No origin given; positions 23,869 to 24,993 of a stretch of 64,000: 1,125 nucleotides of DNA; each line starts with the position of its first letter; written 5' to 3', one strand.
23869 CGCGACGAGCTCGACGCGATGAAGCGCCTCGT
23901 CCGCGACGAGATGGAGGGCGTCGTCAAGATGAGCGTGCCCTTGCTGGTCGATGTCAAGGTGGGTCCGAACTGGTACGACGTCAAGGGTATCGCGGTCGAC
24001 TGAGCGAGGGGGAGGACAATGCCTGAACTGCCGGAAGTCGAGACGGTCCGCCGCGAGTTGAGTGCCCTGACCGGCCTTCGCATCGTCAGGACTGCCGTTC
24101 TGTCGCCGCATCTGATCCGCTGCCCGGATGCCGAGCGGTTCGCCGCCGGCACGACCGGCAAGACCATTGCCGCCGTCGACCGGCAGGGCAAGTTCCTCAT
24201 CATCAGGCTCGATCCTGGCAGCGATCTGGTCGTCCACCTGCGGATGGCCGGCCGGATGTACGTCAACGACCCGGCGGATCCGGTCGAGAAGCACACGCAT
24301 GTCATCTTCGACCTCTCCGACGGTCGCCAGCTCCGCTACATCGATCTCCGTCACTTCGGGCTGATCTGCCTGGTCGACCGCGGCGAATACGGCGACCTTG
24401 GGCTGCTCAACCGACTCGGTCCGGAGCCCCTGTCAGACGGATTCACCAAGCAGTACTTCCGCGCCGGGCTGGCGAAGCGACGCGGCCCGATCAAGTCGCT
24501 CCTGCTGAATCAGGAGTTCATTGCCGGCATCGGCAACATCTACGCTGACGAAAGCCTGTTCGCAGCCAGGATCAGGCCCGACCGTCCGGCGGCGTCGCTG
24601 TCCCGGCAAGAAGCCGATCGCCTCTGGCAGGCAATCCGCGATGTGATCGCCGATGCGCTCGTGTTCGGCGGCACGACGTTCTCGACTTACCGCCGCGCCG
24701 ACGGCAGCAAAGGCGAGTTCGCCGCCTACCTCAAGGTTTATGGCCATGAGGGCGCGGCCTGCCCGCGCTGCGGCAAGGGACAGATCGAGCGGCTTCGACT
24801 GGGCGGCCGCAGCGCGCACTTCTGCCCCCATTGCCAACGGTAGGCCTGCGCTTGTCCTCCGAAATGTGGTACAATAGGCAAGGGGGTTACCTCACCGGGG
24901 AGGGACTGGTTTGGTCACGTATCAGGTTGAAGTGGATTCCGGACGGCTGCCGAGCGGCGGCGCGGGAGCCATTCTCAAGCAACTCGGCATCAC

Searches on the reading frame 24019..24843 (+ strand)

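Call 67: search_protein_families(library=pfam, proteins=[window:24019-24843:+], max_evalue=0.00001)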
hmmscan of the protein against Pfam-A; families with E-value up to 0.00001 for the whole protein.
window:24019-24843:+ (274 aa): 3 families
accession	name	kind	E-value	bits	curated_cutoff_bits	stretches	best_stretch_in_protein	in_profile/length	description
PF01149.29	Fapy_DNA_glyco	-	4.8e-34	117.9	25.5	1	1-115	1-116/117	Formamidopyrimidine-DNA glycosylase N-terminal domain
PF06831.19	H2TH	-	2.3e-29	101.6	34.7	1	133-223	1-91/93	Formamidopyrimidine-DNA glycosylase H2TH domain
PF06827.20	zf-FPG_IleRS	-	6.5e-07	29.5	21.3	1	248-273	4-28/30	Zinc finger found in FPG and IleRS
